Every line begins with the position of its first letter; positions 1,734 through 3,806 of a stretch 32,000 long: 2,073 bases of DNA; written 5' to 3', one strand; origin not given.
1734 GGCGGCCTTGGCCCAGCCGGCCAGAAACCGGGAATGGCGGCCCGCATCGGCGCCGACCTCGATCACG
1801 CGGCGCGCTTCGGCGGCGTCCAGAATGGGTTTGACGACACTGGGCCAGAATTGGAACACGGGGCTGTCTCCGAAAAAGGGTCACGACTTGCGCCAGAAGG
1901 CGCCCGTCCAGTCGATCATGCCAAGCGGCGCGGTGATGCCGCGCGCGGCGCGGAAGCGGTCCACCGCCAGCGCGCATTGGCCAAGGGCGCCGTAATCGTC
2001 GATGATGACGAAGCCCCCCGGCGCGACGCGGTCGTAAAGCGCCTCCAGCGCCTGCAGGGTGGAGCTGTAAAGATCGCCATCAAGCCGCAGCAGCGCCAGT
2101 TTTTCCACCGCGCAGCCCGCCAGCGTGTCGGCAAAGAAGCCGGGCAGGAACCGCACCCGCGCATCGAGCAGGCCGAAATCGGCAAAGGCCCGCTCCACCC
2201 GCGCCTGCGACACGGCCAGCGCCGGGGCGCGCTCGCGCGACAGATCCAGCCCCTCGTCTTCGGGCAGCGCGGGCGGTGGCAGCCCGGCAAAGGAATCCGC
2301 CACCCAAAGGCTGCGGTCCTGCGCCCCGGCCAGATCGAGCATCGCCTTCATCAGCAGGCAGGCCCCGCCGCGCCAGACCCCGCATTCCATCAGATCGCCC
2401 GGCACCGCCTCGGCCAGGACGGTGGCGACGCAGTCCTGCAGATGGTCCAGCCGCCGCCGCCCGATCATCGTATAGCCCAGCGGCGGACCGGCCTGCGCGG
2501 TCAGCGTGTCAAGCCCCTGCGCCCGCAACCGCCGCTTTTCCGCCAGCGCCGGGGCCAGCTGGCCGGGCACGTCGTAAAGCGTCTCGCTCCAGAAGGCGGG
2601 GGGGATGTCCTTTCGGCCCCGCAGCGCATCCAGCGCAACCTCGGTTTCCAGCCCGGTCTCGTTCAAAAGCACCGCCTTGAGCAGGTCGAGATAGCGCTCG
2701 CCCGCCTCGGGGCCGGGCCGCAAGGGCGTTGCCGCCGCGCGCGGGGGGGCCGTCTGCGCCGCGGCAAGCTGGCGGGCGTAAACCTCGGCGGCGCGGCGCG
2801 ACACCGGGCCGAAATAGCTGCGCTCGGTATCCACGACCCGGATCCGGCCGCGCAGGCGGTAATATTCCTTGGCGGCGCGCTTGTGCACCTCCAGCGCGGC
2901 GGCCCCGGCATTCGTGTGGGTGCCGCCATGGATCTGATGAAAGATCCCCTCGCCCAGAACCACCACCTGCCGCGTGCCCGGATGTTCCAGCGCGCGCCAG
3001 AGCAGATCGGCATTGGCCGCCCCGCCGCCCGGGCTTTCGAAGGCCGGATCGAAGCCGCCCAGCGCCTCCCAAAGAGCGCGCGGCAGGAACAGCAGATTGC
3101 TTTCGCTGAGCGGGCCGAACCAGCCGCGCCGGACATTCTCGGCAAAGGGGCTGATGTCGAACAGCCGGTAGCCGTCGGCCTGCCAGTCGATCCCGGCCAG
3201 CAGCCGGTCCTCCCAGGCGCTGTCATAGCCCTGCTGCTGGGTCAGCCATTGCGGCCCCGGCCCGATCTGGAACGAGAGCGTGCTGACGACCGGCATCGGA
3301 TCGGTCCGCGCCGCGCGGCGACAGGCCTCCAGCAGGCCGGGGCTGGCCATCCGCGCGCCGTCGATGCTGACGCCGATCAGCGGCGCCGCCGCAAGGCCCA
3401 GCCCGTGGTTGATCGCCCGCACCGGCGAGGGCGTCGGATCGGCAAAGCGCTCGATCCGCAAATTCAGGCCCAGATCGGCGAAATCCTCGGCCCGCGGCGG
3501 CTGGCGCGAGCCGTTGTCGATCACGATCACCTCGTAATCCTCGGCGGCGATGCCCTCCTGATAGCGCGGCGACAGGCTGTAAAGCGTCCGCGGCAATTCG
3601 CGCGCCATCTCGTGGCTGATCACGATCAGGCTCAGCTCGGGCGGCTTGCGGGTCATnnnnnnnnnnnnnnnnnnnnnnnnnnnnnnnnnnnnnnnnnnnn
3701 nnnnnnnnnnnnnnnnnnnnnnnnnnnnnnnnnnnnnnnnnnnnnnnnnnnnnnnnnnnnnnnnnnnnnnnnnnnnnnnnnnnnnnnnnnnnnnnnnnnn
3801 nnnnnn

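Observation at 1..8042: Uncharacterised FAAL-ACP-P450-radical SAM-glycosyltransferase/methyltransferase operon, the candidate novel biosynthetic system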

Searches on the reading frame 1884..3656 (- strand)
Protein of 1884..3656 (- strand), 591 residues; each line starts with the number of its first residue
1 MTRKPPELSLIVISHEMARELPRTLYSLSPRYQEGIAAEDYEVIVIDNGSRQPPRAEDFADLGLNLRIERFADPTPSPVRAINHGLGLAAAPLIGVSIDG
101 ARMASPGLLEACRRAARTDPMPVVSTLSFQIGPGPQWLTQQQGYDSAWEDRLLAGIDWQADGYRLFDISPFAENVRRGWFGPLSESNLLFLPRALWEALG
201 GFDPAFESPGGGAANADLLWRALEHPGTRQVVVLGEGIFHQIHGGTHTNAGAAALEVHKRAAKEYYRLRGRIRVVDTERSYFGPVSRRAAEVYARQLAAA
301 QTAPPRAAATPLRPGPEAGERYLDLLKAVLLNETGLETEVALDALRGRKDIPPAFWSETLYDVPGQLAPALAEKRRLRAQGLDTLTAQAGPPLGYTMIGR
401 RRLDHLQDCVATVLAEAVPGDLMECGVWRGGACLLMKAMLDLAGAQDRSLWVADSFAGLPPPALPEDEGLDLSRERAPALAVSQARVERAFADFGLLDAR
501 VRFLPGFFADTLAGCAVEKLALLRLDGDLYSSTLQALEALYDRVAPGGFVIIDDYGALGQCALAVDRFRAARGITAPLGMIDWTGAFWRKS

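Call 7: search_protein_families(library=pfam, max_evalue=0.01, proteins=[window:1884-3656:-])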
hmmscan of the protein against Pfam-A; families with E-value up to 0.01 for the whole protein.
window:1884-3656:- (591 aa): 3 families
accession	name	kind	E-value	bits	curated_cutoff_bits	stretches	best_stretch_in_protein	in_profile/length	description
PF05711.17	TylF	-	4.8e-103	344.4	23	1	320-590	2-264/264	Macrocin-O-methyltransferase (TylF)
PF13578.12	Methyltransf_24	-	9.4e-10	39.8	26.3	1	424-555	2-105/105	Methyltransferase domain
PF00535.33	Glycos_transf_2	-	1.3e-05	25.6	23.3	1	9-171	1-155/168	Glycosyl transferase family 2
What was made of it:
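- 1881..3656 (-): Gene 5: GT-A (GT2) glycosyltransferase domain (about residues 1-310) fused to a TylF/MycF/NovP-type sugar O-methyltransferase domain. Pfam TylF 344 bits and Glycos_transf_2 25.6 bits (call 7).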

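Call 16: search_protein_families(library=ncbifam, max_evalue=0.001, proteins=[P0054, P0001, P0009, P0024, P0039, P0040])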
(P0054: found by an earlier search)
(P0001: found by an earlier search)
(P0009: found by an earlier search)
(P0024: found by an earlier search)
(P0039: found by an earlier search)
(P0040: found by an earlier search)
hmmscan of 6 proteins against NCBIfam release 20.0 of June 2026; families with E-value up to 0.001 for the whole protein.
P0054 (320 aa): 5 families
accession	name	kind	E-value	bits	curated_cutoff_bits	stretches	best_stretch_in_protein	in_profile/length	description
TIGR04317.1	W_rSAM_matur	equivalog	5.2e-07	29.1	380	1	26-141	3-114/349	tungsten cofactor oxidoreductase radical SAM maturase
TIGR04321.1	spiroSPASM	subfamily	6.4e-05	21.8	250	1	29-127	233-333/510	spiro-SPASM protein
TIGR02666.1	moaA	equivalog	0.00011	21.3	284.05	1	31-138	14-123/336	GTP 3',8-cyclase MoaA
TIGR04311.1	rSAM_Geo_metal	subfamily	0.00015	20.9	400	1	29-160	5-134/423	radical SAM/SPASM family putative metalloenzyme maturase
NF033640.1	N_Twi_rSAM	subfamily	0.0003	20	170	0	82-185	181-282/398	twitch domain-containing radical SAM protein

P0001 (577 aa): 97 families (the best 25 are shown)
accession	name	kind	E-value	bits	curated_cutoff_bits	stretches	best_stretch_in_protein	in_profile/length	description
NF004282.0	PRK05691.1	subfamily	5.6e-150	500.6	4090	1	16-560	9-565/4334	non-ribosomal peptide synthase/polyketide synthase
NF004509.1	PRK05850.1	subfamily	1.4e-123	413.2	775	1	16-560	3-575/578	fatty-acid--AMP ligase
NF009124.0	PRK12476.1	subfamily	1.8e-106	356.7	922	1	15-558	33-609/612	fatty acyl-AMP ligase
NF038339.3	FAAL_FadD32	equivalog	8.4e-104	347.9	975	2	15-343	17-351/625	long-chain-fatty-acid--AMP ligase FadD32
NF006624.1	PRK09192.1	subfamily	2.1e-102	343.4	600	1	47-558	44-565/567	fatty acyl-AMP ligase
NF038337.1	FAAL_FadD21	exception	9.5e-101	338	1100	1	18-555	6-571/579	fatty-acid--AMP ligase FAAL21/FadD21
NF005850.0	PRK07768.1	subfamily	6e-95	318.5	572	1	160-550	141-540/545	long-chain-fatty-acid--CoA ligase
NF040633.1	FadD32_Coryne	exception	1.1e-88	298.2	875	1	31-552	43-611/614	FadD32-like long-chain-fatty-acid--AMP ligase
NF038338.1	FAAL_FadD28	exception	3.7e-87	293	1100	1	18-553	6-570/580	fatty-acid--AMP ligase FAAL28/FadD28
NF004510.0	PRK05851.1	equivalog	7e-66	222.4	621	1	35-550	19-517/525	long-chain-fatty acid--ACP ligase MbtM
TIGR01733.1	AA-adenyl-dom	subfamily_domain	2.5e-57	194.5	317.4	1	49-474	1-405/409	amino acid adenylation domain-containing protein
NF004837.0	PRK06187.1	subfamily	7.5e-45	153.2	476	1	16-555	8-524/531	long-chain-fatty-acid--CoA ligase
NF006181.0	PRK08314.1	subfamily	6.7e-44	150.1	705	2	160-505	193-514/563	long-chain-fatty-acid--CoA ligase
NF004114.0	PRK05605.1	equivalog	1.9e-41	142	766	2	160-505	210-527/575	long-chain-fatty-acid--CoA ligase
NF005702.0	PRK07514.1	subfamily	2e-39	135.3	558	1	22-552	9-499/506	malonyl-CoA synthase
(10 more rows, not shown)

P0009 (402 aa): 9 families
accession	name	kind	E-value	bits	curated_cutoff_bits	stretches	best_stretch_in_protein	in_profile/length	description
TIGR04515.1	P450_rel_GT_act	subfamily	8.4e-43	147.2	343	1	15-379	30-362/386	P450-derived glycosyltransferase activator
TIGR04538.1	P450_cycloAA_1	subfamily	8.4e-40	136.8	500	1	15-373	8-364/395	cytochrome P450, cyclodipeptide synthase-associated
NF041177.1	Cyp119_Thmprot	equivalog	1.5e-34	119.4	680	1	19-369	2-334/368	cytochrome P450 Cyp119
TIGR04458.1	CYP450_TxtE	equivalog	1.1e-29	103.3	500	1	14-400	9-400/403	4-nitrotryptophan synthase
NF045816.1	PentlenlactSyn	equivalog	2.8e-25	88.9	700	1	34-364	33-355/396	pentalenolactone synthase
NF041802.1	P450_SolI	exception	2.9e-22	78.7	850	1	204-370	225-390/424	solanimycin biosynthesis cytochrome P450 SolI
NF050147.1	aminopyruv_ApyO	equivalog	4.2e-15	55.3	525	1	61-373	53-391/444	RiPP biosynthesis cytochrome P450 ApyO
NF045812.1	PentlenOxigase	equivalog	3.2e-14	52.6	800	1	183-373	192-407/444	pentalenene oxygenase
NF051859.1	AlbFlvMonOxTrpSyn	equivalog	4.8e-11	41.9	700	1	186-371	210-423/457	bifunctional albaflavenone monooxygenase/terpene synthase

P0024 (591 aa): 1 family
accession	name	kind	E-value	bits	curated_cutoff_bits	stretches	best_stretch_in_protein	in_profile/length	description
NF041875.1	EPS_EpsD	equivalog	0.00014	21.4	370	0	8-115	1-103/325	exopolysaccharide biosynthesis glycosyltransferase EpsD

P0039 (488 aa): 1 family
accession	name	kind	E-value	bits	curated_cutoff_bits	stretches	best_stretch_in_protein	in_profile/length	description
NF045824.1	RhmsylMtase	equivalog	3.6e-15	56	400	1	303-487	41-225/226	rhamnosyl O-methyltransferase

P0040 (368 aa): 0 families

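Call 17: search_protein_families(library=pfam, max_evalue=1, proteins=[P0040])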
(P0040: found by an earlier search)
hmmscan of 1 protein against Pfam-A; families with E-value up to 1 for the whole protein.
P0040 (368 aa): 1 family
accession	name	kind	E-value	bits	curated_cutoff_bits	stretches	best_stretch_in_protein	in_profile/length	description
PF00975.26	Thioesterase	-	2.5e-05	25.1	26.4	1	102-161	40-99/226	Thioesterase domain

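Call 60: search_protein_families(library=pfam, max_evalue=0.0001, proteins=[L070:2104-4560:-, L070:4557-6560:-, L070:6787-7800:+, L070:7904-9046:+, L070:9218-9964:+, L070:10879-11745:+, L070:11732-13342:+, L070:13294-14040:-, L070:14037-15191:-, L070:15188-16585:-])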
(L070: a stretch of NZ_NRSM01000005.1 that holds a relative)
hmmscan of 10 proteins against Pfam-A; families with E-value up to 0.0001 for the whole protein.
L070:2104-4560:- (818 aa): 4 families
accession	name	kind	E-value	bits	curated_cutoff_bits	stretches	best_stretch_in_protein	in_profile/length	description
PF00535.33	Glycos_transf_2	-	3.6e-53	180.4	23.3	2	275-434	1-166/168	Glycosyl transferase family 2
PF13641.12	Glyco_tranf_2_3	-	5.1e-24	86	27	2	532-754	1-214/230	Glycosyltransferase like family 2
PF10111.15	Glyco_tranf_2_2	-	2e-18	67.3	27.3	1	275-472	1-216/276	Glycosyltransferase like family 2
PF13632.12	Glyco_trans_2_3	-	4.2e-08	33.7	27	0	699-771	73-141/198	Glycosyl transferase family group 2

L070:4557-6560:- (667 aa): 5 families
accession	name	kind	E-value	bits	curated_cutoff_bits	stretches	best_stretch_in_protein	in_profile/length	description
PF00535.33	Glycos_transf_2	-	4.2e-13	50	23.3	1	28-134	2-107/168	Glycosyl transferase family 2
PF13641.12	Glyco_tranf_2_3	-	2.7e-10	41.1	27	1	26-250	3-220/230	Glycosyltransferase like family 2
PF13692.12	Glyco_trans_1_4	-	2.3e-08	34.8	27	1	527-662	3-140/142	Glycosyl transferases group 1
PF00534.26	Glycos_transf_1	-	6.6e-07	29.5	26.4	1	525-662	15-156/172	Glycosyl transferases group 1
PF13439.12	Glyco_transf_4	-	7.8e-06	26.5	28.5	1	311-478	2-150/170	Glycosyltransferase Family 4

L070:6787-7800:+ (337 aa): 1 family
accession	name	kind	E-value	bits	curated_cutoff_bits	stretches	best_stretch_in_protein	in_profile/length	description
PF03567.20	Sulfotransfer_2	-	2.6e-07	31.5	22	1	4-189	8-164/252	Sulfotransferase family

L070:7904-9046:+ (380 aa): 2 families
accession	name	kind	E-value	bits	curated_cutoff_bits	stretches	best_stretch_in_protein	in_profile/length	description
PF13704.12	Glyco_tranf_2_4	-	7e-16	59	27.5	1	12-109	1-96/98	Glycosyl transferase family 2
PF01697.33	Glyco_transf_92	-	1.9e-13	51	23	1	15-229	17-247/249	Glycosyltransferase family 92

L070:9218-9964:+ (248 aa): 2 families
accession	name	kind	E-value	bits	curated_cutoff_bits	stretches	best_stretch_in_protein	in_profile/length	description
PF04989.18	RMNT_CmcI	-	3.1e-56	190.8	23.2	1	61-245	6-205/206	Rhamnosyl O-methyltransferase/CmcI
PF13578.12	Methyltransf_24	-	2.9e-09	38.2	26.3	1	92-195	1-105/105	Methyltransferase domain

L070:10879-11745:+ (288 aa): 1 family
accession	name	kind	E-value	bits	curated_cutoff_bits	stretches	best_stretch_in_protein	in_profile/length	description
PF00535.33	Glycos_transf_2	-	2.1e-17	64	23.3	1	44-206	2-167/168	Glycosyl transferase family 2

L070:11732-13342:+ (536 aa): 0 families

L070:13294-14040:- (248 aa): 1 family
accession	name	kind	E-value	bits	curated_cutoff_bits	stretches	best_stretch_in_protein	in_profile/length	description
PF09335.16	VTT_dom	-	3.9e-20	73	33.9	1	71-185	3-122/123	VTT domain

L070:14037-15191:- (384 aa): 1 family
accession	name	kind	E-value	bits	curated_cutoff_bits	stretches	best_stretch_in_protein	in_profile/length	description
PF13439.12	Glyco_transf_4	-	3.4e-05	24.4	28.5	0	15-180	2-153/170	Glycosyltransferase Family 4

L070:15188-16585:- (465 aa): 6 families
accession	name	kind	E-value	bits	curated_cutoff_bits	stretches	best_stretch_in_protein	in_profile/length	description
PF13489.12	Methyltransf_23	-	7.8e-19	68.4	27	1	210-351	21-163/164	Methyltransferase domain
PF13649.12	Methyltransf_25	-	4.9e-12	46.8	27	1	215-304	1-97/97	Methyltransferase domain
PF08241.18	Methyltransf_11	-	7.1e-11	43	21.2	1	216-308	1-95/95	Methyltransferase domain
PF13847.12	Methyltransf_31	-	8.9e-09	35.6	27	1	214-312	6-113/145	Methyltransferase domain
PF07021.18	MetW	-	9.8e-09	35.6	21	1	210-270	12-73/193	Methionine biosynthesis protein MetW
PF08242.18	Methyltransf_12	-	1.3e-06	29.5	30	1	216-306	1-98/98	Methyltransferase domain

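Call 84: search_protein_families(library=pfam, max_evalue=0.001, proteins=[L179:8764-14820:+, L179:7640-8707:+])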
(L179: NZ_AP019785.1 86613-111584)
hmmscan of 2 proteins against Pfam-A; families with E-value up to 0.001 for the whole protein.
L179:8764-14820:+ (2018 aa): 21 families
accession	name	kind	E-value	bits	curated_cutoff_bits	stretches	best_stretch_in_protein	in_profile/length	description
PF00501.34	AMP-binding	-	1.4e-80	271.4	29.9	1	480-830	1-384/384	AMP-binding enzyme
PF00668.25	Condensation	-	4.3e-74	250.3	30.6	1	22-460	5-455/456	Condensation domain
PF00515.34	TPR_1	-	3.9e-16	58.6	27.8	0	1932-1957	4-29/34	Tetratricopeptide repeat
PF00550.31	PP-binding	-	5.3e-16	59.1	20.8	1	993-1057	2-67/67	Phosphopantetheine attachment site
PF07719.23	TPR_2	-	7.1e-16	57.4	27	0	1728-1755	7-34/34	Tetratricopeptide repeat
PF13469.12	Sulfotransfer_3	-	1.5e-14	55.3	27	1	1437-1632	1-213/216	Sulfotransferase family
PF13193.12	AMP-binding_C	-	1.3e-12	48.9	24.5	1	888-963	1-76/76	AMP-binding enzyme C-terminal domain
PF14559.12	TPR_19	-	3.2e-12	47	25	0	1810-1858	9-57/68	Tetratricopeptide repeat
PF13432.12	TPR_16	-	2.2e-10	41.2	32.7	1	1727-1785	2-60/65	Tetratricopeptide repeat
PF13181.12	TPR_8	-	4.2e-10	39.4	25.7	0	1757-1784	2-29/34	Tetratricopeptide repeat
PF00685.33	Sulfotransfer_1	-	1.1e-09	38.5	22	1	1539-1642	89-192/255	Sulfotransferase domain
PF13428.12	TPR_14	-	1.6e-09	37.9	23.5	1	1724-1763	3-42/44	Tetratricopeptide repeat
PF13424.12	TPR_12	-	2.1e-08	34.7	30.1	1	1728-1784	9-73/77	Tetratricopeptide repeat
PF13414.12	TPR_11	-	4.1e-08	33.2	26.8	0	1732-1770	4-42/42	TPR repeat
PF13371.12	TPR_9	-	5e-07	30.1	35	0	1971-1998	35-62/73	Tetratricopeptide repeat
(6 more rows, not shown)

L179:7640-8707:+ (355 aa): 1 family
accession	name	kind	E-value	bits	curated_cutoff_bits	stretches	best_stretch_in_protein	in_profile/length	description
PF04055.27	Radical_SAM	-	3e-06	27.9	29.5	1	37-116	3-89/166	Radical SAM superfamily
